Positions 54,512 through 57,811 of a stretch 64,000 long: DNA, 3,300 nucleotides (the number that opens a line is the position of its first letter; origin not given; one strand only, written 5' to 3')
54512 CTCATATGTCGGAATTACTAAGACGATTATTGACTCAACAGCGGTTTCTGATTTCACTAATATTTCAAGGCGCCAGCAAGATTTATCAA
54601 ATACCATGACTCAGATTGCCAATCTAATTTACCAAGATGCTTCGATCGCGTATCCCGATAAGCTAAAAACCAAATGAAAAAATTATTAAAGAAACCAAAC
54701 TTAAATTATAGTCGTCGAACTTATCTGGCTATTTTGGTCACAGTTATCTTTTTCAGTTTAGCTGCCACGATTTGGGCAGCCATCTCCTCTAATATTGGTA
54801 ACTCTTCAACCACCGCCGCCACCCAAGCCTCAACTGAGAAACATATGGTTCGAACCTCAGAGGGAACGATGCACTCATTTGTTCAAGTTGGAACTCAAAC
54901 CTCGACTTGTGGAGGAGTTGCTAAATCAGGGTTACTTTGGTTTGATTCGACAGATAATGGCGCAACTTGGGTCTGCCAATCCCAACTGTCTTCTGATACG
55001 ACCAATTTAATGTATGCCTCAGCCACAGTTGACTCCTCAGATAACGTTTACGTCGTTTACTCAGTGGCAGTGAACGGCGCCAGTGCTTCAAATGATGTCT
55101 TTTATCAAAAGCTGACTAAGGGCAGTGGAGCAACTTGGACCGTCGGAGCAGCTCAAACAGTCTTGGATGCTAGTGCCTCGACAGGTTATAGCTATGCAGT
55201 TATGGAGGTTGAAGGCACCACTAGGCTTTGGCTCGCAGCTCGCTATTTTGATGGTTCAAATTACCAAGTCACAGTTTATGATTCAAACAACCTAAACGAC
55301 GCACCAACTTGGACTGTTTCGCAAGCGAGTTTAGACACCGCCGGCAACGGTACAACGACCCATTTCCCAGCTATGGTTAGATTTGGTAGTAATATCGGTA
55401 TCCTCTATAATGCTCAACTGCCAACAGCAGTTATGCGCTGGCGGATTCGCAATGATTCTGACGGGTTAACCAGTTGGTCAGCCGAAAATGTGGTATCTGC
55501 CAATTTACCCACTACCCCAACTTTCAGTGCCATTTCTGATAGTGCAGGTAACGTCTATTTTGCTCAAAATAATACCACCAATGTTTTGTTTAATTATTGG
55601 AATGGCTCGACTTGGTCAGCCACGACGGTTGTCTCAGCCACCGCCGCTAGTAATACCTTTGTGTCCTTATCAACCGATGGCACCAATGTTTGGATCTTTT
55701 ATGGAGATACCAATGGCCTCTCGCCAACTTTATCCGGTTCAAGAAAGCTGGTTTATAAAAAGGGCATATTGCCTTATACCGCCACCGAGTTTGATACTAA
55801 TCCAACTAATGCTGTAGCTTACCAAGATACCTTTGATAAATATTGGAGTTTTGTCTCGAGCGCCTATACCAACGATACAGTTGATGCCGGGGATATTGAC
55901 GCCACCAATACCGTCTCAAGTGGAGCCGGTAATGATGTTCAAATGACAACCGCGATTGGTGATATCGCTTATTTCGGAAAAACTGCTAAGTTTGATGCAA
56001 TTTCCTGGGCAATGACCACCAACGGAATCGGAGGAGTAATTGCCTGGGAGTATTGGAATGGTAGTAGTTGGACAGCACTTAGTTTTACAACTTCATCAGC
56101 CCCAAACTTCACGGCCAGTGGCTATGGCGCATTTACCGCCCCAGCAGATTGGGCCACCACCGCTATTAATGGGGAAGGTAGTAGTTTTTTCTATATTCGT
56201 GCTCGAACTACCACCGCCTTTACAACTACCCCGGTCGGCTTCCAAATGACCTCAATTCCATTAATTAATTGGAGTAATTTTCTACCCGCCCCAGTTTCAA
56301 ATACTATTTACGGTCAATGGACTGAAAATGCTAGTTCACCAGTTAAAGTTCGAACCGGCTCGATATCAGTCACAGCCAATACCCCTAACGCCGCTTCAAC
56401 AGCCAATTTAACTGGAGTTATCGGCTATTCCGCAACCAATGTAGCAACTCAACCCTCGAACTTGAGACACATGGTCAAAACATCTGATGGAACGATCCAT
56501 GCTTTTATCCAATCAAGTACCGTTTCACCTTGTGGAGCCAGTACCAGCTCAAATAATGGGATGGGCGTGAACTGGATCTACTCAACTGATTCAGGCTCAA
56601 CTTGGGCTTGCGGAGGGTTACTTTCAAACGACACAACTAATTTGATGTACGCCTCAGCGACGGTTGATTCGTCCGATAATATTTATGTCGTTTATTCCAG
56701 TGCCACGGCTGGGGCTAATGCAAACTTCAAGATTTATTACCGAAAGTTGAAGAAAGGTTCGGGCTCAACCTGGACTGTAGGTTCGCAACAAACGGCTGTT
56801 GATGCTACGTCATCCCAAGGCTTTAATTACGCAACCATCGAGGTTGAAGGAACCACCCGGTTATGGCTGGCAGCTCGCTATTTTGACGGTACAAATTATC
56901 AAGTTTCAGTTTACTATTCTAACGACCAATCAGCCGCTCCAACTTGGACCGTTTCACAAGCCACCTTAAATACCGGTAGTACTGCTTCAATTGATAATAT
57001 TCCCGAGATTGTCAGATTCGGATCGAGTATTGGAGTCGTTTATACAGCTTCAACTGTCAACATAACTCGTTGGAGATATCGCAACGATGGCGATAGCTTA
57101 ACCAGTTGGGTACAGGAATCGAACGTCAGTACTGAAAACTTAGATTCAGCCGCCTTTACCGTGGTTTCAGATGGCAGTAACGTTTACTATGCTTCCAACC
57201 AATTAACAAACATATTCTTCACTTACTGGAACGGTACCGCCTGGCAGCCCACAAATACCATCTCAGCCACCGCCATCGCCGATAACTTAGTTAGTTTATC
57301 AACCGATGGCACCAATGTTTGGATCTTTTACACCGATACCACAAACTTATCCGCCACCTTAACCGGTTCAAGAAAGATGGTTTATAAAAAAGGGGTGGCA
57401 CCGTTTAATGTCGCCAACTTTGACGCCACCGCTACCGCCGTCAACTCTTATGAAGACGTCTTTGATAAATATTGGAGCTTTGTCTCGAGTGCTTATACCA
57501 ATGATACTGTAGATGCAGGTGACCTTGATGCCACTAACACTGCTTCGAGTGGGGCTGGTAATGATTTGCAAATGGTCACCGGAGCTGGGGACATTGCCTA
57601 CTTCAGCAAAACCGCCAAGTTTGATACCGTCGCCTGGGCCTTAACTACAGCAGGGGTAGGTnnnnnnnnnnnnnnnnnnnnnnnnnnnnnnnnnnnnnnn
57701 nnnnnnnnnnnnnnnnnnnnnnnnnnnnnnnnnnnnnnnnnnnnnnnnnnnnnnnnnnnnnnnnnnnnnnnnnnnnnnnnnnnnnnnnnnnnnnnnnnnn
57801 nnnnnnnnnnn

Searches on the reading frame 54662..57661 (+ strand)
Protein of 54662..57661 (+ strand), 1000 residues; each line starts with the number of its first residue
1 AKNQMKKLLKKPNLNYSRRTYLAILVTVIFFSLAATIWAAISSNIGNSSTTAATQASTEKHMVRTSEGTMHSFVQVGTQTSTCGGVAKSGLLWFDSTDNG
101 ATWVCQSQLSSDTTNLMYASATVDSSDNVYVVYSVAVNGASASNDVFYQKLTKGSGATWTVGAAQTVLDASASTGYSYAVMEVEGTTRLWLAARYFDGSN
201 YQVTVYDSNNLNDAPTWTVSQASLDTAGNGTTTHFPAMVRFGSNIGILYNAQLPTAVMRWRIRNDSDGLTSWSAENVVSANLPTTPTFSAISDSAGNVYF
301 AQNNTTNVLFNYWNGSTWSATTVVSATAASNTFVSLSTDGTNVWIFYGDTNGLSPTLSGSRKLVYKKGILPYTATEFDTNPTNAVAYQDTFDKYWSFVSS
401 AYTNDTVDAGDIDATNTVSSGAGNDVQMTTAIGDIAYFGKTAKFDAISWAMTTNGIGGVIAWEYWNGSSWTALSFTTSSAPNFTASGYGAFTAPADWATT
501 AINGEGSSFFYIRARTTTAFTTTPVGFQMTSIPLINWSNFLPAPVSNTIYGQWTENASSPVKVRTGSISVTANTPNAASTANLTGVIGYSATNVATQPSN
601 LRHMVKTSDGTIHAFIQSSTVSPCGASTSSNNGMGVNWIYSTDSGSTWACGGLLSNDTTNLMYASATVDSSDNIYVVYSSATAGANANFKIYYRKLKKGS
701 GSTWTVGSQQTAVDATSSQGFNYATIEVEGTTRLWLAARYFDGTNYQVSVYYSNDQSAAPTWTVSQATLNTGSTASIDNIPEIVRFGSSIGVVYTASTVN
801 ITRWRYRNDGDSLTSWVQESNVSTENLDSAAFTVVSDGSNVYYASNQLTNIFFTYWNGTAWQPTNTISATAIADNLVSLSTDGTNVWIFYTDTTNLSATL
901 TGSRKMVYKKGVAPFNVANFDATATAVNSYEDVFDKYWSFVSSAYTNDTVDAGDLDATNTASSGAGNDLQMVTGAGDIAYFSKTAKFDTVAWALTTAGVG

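Call 54: search_protein_families(library=pfam, proteins=[window:54662-57661:+], max_evalue=0.001)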
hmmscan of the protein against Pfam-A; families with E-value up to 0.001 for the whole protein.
window:54662-57661:+ (1000 aa): 1 family
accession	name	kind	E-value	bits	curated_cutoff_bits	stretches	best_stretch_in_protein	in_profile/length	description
PF10708.14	DUF2510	-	0.00083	19.5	24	0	312-328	16-32/35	Protein of unknown function (DUF2510)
